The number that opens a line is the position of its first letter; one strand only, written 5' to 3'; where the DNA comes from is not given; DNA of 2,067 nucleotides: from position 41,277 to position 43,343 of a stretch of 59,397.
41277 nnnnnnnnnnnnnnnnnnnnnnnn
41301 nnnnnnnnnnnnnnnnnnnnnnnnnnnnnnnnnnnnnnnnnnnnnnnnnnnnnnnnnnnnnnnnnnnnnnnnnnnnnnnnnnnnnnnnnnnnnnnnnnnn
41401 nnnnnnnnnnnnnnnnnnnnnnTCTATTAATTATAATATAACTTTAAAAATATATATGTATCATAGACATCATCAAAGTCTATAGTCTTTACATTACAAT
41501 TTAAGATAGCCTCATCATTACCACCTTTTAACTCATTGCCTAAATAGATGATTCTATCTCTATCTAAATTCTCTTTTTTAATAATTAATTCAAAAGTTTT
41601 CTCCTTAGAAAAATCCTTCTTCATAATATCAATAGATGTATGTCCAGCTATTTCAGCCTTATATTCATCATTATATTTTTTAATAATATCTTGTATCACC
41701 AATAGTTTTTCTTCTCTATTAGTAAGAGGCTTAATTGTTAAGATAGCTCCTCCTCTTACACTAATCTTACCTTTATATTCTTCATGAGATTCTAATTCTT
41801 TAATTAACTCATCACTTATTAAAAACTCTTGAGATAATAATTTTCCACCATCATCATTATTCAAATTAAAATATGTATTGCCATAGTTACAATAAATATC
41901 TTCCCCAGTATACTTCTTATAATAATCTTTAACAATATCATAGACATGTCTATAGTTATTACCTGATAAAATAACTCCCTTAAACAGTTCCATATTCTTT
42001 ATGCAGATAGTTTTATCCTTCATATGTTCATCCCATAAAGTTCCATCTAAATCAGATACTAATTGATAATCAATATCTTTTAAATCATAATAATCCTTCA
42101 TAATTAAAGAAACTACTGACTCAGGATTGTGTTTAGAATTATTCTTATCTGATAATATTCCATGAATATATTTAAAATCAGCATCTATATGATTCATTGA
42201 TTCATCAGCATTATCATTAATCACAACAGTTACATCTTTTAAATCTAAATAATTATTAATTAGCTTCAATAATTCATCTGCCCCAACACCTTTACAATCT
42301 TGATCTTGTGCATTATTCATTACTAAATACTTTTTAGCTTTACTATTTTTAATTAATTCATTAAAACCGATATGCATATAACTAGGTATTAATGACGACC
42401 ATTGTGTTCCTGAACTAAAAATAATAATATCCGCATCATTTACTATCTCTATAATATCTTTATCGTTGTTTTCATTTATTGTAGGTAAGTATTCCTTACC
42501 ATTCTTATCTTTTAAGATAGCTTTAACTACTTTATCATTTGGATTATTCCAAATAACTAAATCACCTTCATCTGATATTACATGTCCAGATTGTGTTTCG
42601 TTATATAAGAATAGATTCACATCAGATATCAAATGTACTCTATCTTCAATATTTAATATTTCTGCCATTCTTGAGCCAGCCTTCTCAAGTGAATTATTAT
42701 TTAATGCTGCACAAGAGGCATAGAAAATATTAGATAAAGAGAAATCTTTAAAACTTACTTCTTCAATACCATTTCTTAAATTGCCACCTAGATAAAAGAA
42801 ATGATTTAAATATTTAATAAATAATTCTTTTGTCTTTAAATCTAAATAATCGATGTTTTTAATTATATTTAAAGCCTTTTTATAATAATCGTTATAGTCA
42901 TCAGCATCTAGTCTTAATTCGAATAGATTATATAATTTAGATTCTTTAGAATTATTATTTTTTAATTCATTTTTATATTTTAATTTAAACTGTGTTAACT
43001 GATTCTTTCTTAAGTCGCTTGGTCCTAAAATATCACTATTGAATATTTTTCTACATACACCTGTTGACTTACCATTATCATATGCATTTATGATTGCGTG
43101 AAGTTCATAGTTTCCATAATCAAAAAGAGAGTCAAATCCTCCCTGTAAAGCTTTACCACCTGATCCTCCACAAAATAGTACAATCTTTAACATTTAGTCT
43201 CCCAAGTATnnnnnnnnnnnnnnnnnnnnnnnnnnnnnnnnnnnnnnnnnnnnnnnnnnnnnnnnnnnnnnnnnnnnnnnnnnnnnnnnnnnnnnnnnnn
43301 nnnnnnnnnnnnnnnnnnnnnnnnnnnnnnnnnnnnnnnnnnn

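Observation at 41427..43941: CofD-family transferase fused to a HAD phosphatase, paired with a MobA-like nucleotidyltransferase, inside a Wzx-type glycan operon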

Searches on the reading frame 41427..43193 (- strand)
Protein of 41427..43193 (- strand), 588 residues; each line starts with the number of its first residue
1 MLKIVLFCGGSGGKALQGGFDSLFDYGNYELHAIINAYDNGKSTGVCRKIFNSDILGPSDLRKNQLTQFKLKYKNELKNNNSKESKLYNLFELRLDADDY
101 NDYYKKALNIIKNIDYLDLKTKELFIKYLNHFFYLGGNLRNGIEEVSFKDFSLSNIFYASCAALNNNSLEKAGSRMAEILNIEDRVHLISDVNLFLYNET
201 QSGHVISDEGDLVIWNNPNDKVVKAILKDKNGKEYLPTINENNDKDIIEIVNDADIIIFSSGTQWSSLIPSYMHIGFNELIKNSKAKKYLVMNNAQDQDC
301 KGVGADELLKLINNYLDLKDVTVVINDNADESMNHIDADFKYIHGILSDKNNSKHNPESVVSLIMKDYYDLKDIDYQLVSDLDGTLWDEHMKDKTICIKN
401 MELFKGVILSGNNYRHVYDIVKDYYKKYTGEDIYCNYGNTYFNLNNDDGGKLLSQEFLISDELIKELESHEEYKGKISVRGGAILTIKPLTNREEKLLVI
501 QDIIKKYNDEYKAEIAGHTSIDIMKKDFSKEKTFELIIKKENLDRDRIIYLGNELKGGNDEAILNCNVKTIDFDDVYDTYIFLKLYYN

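Call 4: search_protein_families(library=pfam, proteins=[window:41427-43193:-], max_evalue=0.01)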
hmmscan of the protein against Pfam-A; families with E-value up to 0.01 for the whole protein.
window:41427-43193:- (588 aa): 2 families
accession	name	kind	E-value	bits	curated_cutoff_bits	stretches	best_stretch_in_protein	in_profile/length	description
PF01933.23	CofD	-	4.8e-19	69.1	30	1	4-334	1-257/290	2-phospho-L-lactate transferase CofD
PF08282.18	Hydrolase_3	-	0.00043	20.5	20.9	1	446-554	111-212/255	haloacid dehalogenase-like hydrolase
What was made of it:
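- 42099..43193 (-): N-terminal YvcK/GlmR/CofD-family (PF01933) domain of the 588-aa fusion, residues 1-365. It carries the Gly-rich loop G9-G10-x-G12, D39 (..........), D60 (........), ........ (260-267) and N293/N294. A helical insert of about 90 residues (about 65-150) lies between D60 and the next block that aligns to YvcK. Pfam E 4.8e-19 (call 4).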

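Call 5: search_protein_families(library=ncbifam, proteins=[window:41427-43193:-], max_evalue=0.01)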
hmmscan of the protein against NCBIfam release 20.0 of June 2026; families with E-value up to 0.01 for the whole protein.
window:41427-43193:- (588 aa): 5 families
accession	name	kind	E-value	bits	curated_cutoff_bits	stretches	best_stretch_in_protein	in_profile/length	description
TIGR01826.1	CofD_related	subfamily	3.1e-17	63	196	1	147-334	79-254/310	uridine diphosphate-N-acetylglucosamine-binding protein YvcK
TIGR04357.1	CofD_rel_GAK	hypoth_equivalog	6.8e-16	58.6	340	1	4-319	4-304/368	GAK system CofD-like protein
TIGR01484.1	HAD-SF-IIB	subfamily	2.9e-06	27.5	41.8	1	378-565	2-213/221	HAD-IIB family hydrolase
TIGR00099.1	Cof-subfamily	subfamily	1.7e-05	24.6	137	1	480-554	137-213/256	Cof-type HAD-IIB family hydrolase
TIGR01681.1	HAD-SF-IIIC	subfamily_domain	0.0094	16.8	35.75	1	378-427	3-47/132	HAD-IIIC family phosphatase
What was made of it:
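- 42099..43193 (-): NCBIfam TIGR01826 YvcK and TIGR04357 hits both fall below their cut-offs (call 5).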

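Call 8: find_homologous_proteins(query=window:41427-43193:-, max_evalue=0.001)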
Query window:41427-43193:- (588 aa): 725 proteins with E <= 0.001 among 8000 candidates; the best 120 are listed.
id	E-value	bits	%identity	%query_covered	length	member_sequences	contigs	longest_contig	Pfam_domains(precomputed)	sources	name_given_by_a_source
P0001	0.0e+0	1302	100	100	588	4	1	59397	PF01933.24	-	-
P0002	0.0e+0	1073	81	100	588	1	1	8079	PF01933.24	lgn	-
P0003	0.0e+0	1057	81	100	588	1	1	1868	PF08282.19,PF01933.24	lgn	-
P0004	2.3e-287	973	75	100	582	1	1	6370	PF01933.24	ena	-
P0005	6.0e-286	968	74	100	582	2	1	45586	PF08282.19,PF01933.24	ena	-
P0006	1.9e-285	967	75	100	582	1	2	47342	PF01933.24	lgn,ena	-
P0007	1.3e-281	954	72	100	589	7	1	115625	PF01933.24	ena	-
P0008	9.3e-281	951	73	100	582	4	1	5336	PF08282.19,PF01933.24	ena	-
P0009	2.7e-278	943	72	100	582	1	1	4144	PF08282.19,PF01933.24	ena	-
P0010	8.8e-274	928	69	100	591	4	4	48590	PF01933.24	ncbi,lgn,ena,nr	ncbi:MAG: YvcK family protein [Erysipelotrichaceae bacterium]|nr:YvcK family protein [Erysipelotrich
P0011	4.2e-228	777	61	100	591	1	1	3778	PF08282.19,PF01933.24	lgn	-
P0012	6.5e-228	777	61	100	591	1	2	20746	PF08282.19,PF01933.24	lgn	-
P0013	4.3e-227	774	61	100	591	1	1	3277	PF08282.19,PF01933.24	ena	-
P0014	1.0e-226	773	61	100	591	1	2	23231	PF08282.19,PF01933.24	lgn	-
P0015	1.7e-226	772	61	100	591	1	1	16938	PF08282.19,PF01933.24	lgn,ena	-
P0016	2.5e-226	771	60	100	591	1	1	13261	PF08282.19,PF01933.24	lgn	-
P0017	2.8e-226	771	61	100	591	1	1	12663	PF08282.19,PF01933.24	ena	-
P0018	5.0e-226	770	61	100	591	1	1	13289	PF08282.19,PF01933.24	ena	-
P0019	2.0e-224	765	59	100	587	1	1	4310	PF08282.19,PF01933.24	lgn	-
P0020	2.1e-198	679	52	100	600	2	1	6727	PF01933.24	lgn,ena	-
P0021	7.9e-197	674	51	100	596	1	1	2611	PF08282.19,PF01933.24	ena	-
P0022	2.0e-196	673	52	100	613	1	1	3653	PF08282.19,PF01933.24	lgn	-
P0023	2.1e-196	673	52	100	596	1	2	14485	PF01933.24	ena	-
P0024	2.1e-194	666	51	100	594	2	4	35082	PF01933.24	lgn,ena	-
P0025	2.5e-194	666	51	100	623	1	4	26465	PF01933.24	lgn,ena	-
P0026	2.8e-194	666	52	99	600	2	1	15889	PF01933.24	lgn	-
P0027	7.8e-194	664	54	99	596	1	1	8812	PF08282.19,PF01933.24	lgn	-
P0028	2.6e-193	662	53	100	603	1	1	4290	PF08282.19,PF01933.24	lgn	-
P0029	6.4e-193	661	50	100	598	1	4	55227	PF08282.19,PF01933.24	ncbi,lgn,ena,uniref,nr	ncbi:2-phospho-L-lactate transferase CofD family protein [uncultured Dysosmobacter sp.]|uniref:2-pho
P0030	2.3e-192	659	51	99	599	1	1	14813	PF01933.24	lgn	-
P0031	3.0e-192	659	53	100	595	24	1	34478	PF08282.19,PF01933.24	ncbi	-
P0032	7.1e-191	654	54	100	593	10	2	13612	PF01933.24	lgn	-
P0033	8.7e-191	654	51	100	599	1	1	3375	PF08282.19,PF01933.24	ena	-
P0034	2.8e-190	652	53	100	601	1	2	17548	PF01933.24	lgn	-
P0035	1.4e-188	647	50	100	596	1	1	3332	PF08282.19,PF01933.24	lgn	-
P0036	1.6e-188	647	51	100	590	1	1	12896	PF01933.24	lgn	-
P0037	1.8e-188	646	48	100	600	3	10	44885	PF01933.24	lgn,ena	-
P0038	4.2e-188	645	50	100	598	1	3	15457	PF01933.24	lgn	-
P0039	7.2e-188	644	52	100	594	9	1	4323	PF01933.24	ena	-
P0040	2.2e-187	643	50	100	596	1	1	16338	PF01933.24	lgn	-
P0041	2.2e-185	636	52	100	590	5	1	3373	PF08282.19,PF01933.24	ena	-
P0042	4.8e-185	635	50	99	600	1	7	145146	PF01933.24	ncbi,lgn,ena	-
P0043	5.2e-185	635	51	100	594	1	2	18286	PF01933.24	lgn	-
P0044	6.9e-185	635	52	100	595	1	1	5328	PF01933.24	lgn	-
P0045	8.0e-184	631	48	100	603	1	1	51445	PF01933.24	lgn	-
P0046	3.2e-181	622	52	99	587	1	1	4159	PF08282.19,PF01933.24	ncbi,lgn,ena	-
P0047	3.9e-174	599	47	100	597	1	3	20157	PF01933.24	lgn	-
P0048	8.5e-172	591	47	99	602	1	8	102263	PF01933.24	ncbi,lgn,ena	-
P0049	1.0e-167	578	48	99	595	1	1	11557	PF08282.19,PF01933.24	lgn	-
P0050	2.4e-167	577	47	100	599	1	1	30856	PF01933.24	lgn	-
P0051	4.4e-167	576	49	99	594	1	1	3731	PF01933.24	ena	-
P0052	1.1e-166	575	48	99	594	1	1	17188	PF01933.24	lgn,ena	-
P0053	6.2e-166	572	48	99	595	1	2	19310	PF08282.19,PF01933.24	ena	-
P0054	3.0e-164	566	47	99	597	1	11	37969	PF08282.19,PF01933.24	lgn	-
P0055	8.0e-164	565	48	99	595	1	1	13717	PF08282.19,PF01933.24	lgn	-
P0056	1.2e-163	564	48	99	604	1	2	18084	PF01933.24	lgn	-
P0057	1.3e-163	564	47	99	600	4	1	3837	PF01933.24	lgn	-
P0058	3.6e-163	563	47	99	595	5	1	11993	PF01933.24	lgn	-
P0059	7.9e-163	562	48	100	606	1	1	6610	PF01933.24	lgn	-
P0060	9.9e-163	561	45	100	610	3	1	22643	PF01933.24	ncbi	-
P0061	4.7e-162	559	47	99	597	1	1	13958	PF01933.24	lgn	-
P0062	5.3e-162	559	45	100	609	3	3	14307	PF01933.24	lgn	-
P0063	8.8e-162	558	45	99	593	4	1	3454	PF01933.24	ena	-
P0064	2.3e-161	557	46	99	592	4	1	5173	PF01933.24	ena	-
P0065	2.5e-161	557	47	99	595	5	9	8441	PF01933.24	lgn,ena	-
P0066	2.7e-161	557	47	99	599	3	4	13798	PF01933.24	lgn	-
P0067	2.7e-161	557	46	99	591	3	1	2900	PF01933.24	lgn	-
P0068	3.5e-161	556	47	99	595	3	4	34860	PF01933.24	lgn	-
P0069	4.3e-161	556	47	99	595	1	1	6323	PF01933.24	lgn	-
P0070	5.0e-161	556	47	99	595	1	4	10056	PF01933.24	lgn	-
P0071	9.5e-161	555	47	100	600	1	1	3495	PF08282.19,PF01933.24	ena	-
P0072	1.3e-160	554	46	99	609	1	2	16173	PF01933.24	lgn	-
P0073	3.4e-160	553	45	99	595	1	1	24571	PF01933.24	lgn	-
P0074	8.4e-160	552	46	99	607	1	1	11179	PF01933.24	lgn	-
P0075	9.1e-160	552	46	99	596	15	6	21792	PF01933.24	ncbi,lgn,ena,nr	ncbi:gluconeogenesis factor [Lachnospiraceae bacterium]|nr:gluconeogenesis factor [Lachnospiraceae b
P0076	9.1e-160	552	47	99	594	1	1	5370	PF01933.24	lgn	-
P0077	1.0e-159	551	46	99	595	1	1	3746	PF08282.19,PF01933.24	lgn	-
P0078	1.8e-159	551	46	99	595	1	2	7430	PF01933.24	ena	-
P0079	1.9e-159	551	46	99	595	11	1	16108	PF08282.19,PF01933.24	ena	-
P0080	2.2e-159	550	46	99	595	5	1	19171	PF01933.24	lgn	-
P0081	2.2e-159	550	47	99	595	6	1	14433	PF01933.24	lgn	-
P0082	2.2e-159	550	45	99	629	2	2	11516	PF01933.24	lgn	-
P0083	2.6e-159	550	46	99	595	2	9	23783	PF01933.24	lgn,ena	-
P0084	3.0e-159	550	46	99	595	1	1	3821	PF01933.24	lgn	-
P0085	3.5e-159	550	44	99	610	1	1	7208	PF01933.24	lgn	-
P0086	4.2e-159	549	47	99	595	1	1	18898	PF01933.24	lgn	-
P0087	5.0e-159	549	45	99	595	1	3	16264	PF01933.24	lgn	-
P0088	5.8e-159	549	44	99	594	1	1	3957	PF01933.24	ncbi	-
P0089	1.5e-158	548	46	99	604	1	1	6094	PF01933.24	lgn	-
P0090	1.9e-158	547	45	99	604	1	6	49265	PF08282.19,PF01933.24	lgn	-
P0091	2.7e-158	547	46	100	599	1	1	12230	PF01933.24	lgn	-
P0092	4.6e-158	546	45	99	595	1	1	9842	PF01933.24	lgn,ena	-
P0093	4.7e-158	546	47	99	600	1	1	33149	PF01933.24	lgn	-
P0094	5.8e-158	546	45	99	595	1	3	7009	PF01933.24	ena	-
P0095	7.3e-158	545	45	99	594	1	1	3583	PF01933.24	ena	-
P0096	3.0e-157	543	44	100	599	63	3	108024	PF01933.24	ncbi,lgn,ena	-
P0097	3.0e-157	543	46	99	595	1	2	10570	PF01933.24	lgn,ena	-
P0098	3.7e-157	543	46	99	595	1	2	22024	PF01933.24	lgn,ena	-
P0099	4.3e-157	543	45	100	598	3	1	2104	PF08282.19,PF01933.24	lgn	-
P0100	5.4e-157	543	45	99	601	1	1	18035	PF08282.19,PF01933.24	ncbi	-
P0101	5.9e-157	542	45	99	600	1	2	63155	PF08282.19,PF01933.24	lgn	-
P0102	7.0e-157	542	44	99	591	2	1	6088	PF01933.24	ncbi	-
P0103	7.2e-157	542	46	99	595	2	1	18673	PF01933.24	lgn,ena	-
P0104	8.7e-157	542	45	99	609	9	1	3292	PF01933.24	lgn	-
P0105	9.2e-157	542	46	99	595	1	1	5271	PF01933.24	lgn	-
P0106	9.7e-157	542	46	99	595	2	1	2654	PF01933.24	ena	-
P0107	1.1e-156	542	46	99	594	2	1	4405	PF01933.24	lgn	-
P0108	1.1e-156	542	43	99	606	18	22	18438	PF01933.24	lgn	-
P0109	1.5e-156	541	46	99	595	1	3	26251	PF01933.24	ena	-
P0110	1.7e-156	541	46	99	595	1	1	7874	PF08282.19,PF01933.24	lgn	-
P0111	1.9e-156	541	46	99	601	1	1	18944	PF01933.24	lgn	-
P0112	2.3e-156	540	45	99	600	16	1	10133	PF08282.19,PF01933.24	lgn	-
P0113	2.9e-156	540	46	99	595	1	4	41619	PF01933.24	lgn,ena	-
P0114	3.5e-156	540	45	99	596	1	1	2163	PF01933.24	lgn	-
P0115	4.3e-156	540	45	99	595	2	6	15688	PF01933.24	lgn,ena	-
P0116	4.9e-156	539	46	99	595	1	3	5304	PF01933.24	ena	-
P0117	6.5e-156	539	46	99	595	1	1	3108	PF01933.24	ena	-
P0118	8.1e-156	539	46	99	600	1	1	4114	PF08282.19,PF01933.24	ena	-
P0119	1.1e-155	538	46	99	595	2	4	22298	PF01933.24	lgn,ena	-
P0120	1.2e-155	538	46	99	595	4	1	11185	PF01933.24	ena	-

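Call 11: find_related_loci(query=A1, collection=genome_contigs, flank=10000)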
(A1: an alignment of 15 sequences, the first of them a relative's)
Query A1 (588 aa) in genome_contigs; peptide patterns used: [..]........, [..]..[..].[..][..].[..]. (x = any residue, [..] = any of these).
60 stretches matched a pattern; 39 encode a relative of the query (tblastn E <= 1e-3); 39 distinct loci.
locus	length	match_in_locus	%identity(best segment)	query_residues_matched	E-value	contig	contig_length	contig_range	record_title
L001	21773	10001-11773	50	1-586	0e+0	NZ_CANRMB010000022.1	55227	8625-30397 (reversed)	MAG: uncultured Dysosmobacter sp. isolate Lapin-030__bin84 Lapin-030__NODE_852_length_55227_cov_12.087960, whole genome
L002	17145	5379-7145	53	1-587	0e+0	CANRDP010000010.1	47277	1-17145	MAG: uncultured Bacilli bacterium isolate Lapin-025__bin9 genome assembly, contig: Lapin-025__NODE_516_length_47277_cov_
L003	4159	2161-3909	52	1-584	0e+0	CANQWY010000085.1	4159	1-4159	MAG: uncultured Bacilli bacterium isolate Lapin-012__bin84 genome assembly, contig: Lapin-012__NODE_19322_length_4159_co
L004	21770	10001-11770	47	1-584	1e-178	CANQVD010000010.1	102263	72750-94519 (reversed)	MAG: uncultured Eisenbergiella sp. isolate Lapin-032__bin112 genome assembly, contig: Lapin-032__NODE_333_length_102263_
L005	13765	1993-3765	47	1-584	7e-168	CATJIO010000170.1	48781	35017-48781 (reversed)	MAG: uncultured Lachnospiraceae bacterium isolate iMGMC-250_1678881659 genome assembly, contig: MegahitA5_4933, whole ge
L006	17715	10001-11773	46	1-584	2e-165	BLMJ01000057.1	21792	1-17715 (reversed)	Lachnospiraceae bacterium IMSAGC_019 DNA, IMSAGC_019_contig_57, whole genome shotgun sequence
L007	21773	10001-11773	46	1-584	2e-165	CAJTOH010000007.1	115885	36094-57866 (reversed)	MAG TPA_asm: uncultured Dorea sp. isolate MGBC105254 genome assembly, contig: MGBC105254.7, whole genome shotgun sequenc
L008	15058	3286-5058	46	1-584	1e-165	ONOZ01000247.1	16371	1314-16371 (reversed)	uncultured Bacteroidales bacterium isolate RUG501 genome assembly, contig: k87_43162919, whole genome shotgun sequence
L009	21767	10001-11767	43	1-585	2e-164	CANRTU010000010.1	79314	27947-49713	MAG TPA_asm: uncultured Eubacterium sp. isolate SRR15730549_bin.33_metawrap_v1.3_MAG genome assembly, contig: NODE.347_l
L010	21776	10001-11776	44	1-587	6e-163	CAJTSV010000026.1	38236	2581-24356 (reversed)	MAG TPA_asm: uncultured Eubacterium sp. isolate MGBC107002 genome assembly, contig: MGBC107002.26, whole genome shotgun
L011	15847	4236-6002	45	1-584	1e-162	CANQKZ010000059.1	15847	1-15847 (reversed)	MAG: uncultured Oscillospiraceae bacterium isolate Lapin-021__bin7 genome assembly, contig: Lapin-021__NODE_4207_length_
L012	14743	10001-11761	45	4-584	2e-159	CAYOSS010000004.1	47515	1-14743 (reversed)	MAG TPA_asm: uncultured Eubacteriales bacterium isolate SRP314395_co1_66 genome assembly, contig: NODE_469_length_47515_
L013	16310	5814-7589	44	1-585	3e-156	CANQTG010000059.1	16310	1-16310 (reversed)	MAG: uncultured Lachnospiraceae bacterium isolate Lapin-023__bin73 genome assembly, contig: Lapin-023__NODE_4673_length_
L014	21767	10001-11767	42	4-584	4e-152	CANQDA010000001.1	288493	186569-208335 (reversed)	MAG: uncultured Lachnospiraceae bacterium isolate Lapin-003-2__bin22 genome assembly, contig: Lapin-003-2__NODE_10_lengt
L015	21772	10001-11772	51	1-586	4e-150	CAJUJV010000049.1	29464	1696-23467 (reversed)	MAG TPA_asm: uncultured Hungatella sp. isolate MGBC142608 genome assembly, contig: MGBC142608.49, whole genome shotgun s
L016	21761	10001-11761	40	3-585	3e-131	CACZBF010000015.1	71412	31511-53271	MAG: uncultured Lachnospiraceae bacterium isolate RUG12461 genome assembly, contig: RUG12461_asm_15, whole genome shotgu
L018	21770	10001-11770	50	1-584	0e+0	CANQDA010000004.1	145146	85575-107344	MAG: uncultured Lachnospiraceae bacterium isolate Lapin-003-2__bin22 genome assembly, contig: Lapin-003-2__NODE_74_lengt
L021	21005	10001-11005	26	4-316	4e-26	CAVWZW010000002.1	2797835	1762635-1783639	MAG: Pyrinomonadaceae bacterium isolate MFD04212.bin.2.234 genome assembly, contig: contig_1519, whole genome shotgun se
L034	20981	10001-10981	27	2-309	9e-21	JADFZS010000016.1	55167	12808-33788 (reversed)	MAG: Magnetococcales bacterium isolate nJSWbin1 nJSW_bin1_NODE_16_length_55167_cov_4.606390, whole genome shotgun sequen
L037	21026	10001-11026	28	2-322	1e-23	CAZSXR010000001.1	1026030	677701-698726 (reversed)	MAG TPA_asm: uncultured Pseudobdellovibrionaceae bacterium isolate SRP257259_co1_239 genome assembly, contig: NODE_2_len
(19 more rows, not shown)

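Call 15: search_solved_structures(query=A1, max_evalue=1, show_alignments=3)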
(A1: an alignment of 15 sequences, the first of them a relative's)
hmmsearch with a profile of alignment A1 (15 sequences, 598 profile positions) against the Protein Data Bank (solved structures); distinct sequences matched with E-value up to 1: 8.
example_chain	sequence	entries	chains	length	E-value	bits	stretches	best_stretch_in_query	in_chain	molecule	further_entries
2hzb_A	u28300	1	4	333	1.6e-12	50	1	154-321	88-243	Hypothetical UPF0052 protein BH3568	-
2o2z_A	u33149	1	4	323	3.5e-12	48.9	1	154-321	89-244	hypothetical protein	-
2ppv_A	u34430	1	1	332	1.1e-11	47.3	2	151-298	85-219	Uncharacterized protein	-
4bnd_A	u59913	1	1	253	4e-09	38.8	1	502-594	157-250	ALPHA-PHOSPHOGLUCOMUTASE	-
4bnd_B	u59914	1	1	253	4.1e-09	38.8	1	502-594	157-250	ALPHA-PHOSPHOGLUCOMUTASE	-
2p0y_A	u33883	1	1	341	3e-07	32.6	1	147-333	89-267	Hypothetical protein lp_0780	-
2q7x_A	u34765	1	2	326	3e-07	32.6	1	141-324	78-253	UPF0052 protein SP_1565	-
1nf2_A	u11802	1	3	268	0.0037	19.1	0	495-560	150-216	phosphatase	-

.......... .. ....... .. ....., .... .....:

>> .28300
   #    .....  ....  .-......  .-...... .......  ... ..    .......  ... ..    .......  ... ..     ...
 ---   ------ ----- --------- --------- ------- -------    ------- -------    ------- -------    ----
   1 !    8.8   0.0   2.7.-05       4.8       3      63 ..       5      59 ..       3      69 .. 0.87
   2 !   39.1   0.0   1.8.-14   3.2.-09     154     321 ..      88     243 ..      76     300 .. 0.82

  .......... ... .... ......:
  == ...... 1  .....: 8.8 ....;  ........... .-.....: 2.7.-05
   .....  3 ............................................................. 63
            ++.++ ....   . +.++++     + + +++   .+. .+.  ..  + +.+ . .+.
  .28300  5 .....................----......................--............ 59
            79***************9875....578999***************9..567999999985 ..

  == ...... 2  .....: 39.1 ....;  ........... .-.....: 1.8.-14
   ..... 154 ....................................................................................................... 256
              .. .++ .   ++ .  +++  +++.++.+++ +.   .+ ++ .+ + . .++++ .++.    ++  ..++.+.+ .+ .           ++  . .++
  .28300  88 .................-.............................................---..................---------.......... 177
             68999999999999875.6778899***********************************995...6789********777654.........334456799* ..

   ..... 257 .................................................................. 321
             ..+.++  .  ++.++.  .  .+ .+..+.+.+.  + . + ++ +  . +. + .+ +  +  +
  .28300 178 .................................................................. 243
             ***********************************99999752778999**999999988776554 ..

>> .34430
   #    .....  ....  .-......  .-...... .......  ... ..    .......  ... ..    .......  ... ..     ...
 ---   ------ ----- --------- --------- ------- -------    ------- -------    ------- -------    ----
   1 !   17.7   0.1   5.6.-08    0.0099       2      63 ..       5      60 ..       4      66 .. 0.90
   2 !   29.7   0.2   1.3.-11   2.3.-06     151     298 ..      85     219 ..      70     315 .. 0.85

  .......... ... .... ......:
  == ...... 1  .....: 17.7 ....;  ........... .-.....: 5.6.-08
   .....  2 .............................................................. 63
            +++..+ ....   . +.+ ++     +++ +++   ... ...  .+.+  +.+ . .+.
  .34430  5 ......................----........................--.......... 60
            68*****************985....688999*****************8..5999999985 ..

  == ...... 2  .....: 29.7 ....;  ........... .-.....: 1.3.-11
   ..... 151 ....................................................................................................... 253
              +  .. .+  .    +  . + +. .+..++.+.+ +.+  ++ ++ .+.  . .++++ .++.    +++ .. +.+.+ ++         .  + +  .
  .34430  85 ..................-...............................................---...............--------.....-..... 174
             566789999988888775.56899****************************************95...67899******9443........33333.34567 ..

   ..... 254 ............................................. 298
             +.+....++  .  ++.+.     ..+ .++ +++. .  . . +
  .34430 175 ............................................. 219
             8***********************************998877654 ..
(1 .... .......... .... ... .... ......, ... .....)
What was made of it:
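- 42099..43193 (-): Alignment to YvcK from call 15.
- On CofD/FbiA proper (F420 biosynthesis): PDB profile hits are all YvcK-type (call 15).
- These align with D39, N40 and N293/N294 here (call 15).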
